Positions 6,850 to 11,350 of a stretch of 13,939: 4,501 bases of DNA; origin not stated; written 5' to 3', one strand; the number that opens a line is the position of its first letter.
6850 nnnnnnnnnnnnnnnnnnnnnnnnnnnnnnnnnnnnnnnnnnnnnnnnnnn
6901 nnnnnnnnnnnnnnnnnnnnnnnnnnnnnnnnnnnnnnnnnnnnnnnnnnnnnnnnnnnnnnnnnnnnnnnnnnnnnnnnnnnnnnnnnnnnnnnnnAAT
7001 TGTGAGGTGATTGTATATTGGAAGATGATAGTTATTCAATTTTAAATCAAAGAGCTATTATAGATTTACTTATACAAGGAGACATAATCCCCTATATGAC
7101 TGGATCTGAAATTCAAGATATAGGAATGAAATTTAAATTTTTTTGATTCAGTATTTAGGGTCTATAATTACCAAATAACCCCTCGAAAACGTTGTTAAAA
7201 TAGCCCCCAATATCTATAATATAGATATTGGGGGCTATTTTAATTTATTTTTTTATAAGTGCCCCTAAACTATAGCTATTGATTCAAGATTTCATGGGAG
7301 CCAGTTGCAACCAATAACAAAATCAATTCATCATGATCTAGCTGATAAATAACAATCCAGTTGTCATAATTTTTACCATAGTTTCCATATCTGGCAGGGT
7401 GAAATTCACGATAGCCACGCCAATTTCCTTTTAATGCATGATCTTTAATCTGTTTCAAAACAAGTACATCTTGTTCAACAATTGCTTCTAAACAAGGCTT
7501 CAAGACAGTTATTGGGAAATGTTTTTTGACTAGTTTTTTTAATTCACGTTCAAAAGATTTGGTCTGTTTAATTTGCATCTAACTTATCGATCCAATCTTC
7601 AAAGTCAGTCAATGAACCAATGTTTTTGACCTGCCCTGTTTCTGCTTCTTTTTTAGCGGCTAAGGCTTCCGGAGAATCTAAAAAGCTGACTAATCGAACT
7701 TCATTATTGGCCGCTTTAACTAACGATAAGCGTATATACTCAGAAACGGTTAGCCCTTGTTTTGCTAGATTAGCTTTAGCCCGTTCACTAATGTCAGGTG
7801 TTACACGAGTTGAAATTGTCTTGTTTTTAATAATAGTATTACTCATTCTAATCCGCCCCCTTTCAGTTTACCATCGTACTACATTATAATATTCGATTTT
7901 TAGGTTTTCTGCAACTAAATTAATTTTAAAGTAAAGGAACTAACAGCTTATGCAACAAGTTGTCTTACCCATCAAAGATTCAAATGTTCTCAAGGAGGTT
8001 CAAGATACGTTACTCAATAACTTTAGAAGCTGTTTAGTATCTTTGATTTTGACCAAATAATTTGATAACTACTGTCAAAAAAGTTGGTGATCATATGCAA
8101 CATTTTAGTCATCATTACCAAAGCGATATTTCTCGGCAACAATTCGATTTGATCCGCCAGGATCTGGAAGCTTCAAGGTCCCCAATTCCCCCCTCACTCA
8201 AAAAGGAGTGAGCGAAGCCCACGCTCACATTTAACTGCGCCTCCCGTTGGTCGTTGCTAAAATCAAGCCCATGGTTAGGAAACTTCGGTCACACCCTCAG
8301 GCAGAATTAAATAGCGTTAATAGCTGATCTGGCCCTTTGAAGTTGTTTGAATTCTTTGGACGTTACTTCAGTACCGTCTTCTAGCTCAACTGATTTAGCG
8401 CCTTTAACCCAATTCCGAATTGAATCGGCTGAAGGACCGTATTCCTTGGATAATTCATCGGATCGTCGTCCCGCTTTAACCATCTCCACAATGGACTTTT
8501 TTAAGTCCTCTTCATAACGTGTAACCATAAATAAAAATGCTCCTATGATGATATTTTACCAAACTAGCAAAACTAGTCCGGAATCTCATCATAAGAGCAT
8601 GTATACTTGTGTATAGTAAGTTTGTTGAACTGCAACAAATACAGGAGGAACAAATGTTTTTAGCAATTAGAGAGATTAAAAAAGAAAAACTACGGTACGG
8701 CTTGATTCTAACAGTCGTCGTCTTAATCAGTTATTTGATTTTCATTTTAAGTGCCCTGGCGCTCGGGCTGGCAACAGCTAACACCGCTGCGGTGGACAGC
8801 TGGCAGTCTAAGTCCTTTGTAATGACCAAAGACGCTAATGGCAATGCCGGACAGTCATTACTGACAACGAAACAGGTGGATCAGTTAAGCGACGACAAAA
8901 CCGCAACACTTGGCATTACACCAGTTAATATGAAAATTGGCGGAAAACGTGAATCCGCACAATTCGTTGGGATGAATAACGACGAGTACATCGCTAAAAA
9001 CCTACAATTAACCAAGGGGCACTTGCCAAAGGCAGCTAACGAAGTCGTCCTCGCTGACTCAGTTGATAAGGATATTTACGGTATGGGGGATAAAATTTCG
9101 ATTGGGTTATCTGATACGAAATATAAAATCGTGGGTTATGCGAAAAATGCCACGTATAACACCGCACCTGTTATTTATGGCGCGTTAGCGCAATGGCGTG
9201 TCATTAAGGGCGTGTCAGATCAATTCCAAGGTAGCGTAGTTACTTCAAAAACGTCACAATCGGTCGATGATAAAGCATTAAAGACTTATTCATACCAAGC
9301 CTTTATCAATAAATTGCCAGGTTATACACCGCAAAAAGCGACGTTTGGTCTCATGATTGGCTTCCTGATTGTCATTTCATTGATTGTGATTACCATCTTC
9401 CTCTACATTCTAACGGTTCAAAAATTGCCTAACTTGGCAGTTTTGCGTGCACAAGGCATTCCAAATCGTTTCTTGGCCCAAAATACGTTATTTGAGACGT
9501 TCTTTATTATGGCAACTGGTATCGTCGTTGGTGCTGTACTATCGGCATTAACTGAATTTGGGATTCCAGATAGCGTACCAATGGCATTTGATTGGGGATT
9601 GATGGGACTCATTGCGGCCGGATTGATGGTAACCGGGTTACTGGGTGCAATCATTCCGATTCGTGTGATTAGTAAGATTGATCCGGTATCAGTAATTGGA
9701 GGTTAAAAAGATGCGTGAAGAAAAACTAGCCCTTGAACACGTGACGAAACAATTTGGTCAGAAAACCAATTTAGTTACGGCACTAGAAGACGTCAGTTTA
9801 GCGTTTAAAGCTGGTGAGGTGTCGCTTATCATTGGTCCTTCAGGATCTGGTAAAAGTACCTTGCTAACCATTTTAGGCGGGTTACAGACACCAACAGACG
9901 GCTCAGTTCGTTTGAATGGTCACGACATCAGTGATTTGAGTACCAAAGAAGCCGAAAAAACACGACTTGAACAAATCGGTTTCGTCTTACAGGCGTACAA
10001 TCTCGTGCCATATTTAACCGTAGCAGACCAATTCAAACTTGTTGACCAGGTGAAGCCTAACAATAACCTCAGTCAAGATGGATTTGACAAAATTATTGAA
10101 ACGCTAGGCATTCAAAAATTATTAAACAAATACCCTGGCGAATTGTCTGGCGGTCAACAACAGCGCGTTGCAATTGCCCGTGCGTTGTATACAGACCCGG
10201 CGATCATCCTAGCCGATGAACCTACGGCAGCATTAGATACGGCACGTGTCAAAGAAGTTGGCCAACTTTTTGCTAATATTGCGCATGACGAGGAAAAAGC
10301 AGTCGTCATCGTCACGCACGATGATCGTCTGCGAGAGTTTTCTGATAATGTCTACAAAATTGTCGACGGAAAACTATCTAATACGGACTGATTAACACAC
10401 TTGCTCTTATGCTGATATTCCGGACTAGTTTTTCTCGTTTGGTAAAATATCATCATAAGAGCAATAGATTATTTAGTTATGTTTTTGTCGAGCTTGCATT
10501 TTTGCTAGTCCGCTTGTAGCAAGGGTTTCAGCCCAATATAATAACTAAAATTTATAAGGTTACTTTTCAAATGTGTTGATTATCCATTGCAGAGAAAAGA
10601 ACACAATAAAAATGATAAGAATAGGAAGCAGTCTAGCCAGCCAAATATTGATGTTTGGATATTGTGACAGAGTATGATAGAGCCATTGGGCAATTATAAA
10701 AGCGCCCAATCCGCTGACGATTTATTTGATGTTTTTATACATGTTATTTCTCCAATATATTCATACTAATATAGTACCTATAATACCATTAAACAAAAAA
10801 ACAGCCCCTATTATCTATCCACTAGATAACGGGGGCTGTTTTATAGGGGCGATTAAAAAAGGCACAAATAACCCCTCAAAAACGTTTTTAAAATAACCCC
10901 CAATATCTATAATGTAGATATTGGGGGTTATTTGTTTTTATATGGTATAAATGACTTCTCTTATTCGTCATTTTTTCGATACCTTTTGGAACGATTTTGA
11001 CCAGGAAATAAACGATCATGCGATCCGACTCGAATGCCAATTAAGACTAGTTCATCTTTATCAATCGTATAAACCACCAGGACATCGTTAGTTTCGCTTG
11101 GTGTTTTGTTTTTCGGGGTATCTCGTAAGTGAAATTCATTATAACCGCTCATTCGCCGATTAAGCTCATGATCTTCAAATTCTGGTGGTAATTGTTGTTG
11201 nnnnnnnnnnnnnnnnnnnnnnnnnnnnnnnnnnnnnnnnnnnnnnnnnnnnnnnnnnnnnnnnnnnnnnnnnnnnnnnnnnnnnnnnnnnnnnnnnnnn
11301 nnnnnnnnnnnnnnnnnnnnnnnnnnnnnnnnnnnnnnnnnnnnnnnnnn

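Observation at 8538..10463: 62-bp inverted repeats with internal palindromic arms bracket a GC-richer two-gene ABC module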

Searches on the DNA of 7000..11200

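Call 73: search_rna_families(source=window, start=7000, end=11200, threshold=evalue, max_evalue=1)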
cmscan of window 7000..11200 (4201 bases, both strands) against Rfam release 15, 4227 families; matches with E-value up to 1: 9.
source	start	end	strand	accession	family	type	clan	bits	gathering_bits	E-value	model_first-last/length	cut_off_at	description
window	7183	7259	+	RF00708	mir-450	Gene; miRNA;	-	48.4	60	8.6e-07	1-78/78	no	mir-450 microRNA precursor family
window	10876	10944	+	RF00708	mir-450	Gene; miRNA;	-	34.8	60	0.002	1-78/78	no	mir-450 microRNA precursor family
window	7198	7240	-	RF04223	MIR2619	Gene; miRNA;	-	30.8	113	0.00018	1-202/202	no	MIR2619 microRNA precursor family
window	7195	7243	-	RF00708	mir-450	Gene; miRNA;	-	30.1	60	0.028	14-62/78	no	mir-450 microRNA precursor family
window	10891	10933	-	RF00708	mir-450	Gene; miRNA;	-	25.1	60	0.48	17-59/78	no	mir-450 microRNA precursor family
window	9900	9937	+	RF01345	CRISPR-DR35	Gene; CRISPR;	-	23.1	35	0.3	1-36/36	no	CRISPR RNA direct repeat element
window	10791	10850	-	RF00143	mir-6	Gene; miRNA;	CL00083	23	58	0.93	1-74/74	no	mir-6 microRNA precursor family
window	10889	10939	-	RF04157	MIR9486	Gene; miRNA;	-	21.1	100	0.78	1-119/119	no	MIR9486 microRNA precursor family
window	10794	10979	-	RF01474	rli42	Gene; sRNA;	-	18.2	80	0.88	1-171/171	no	Listeia sRNA rli42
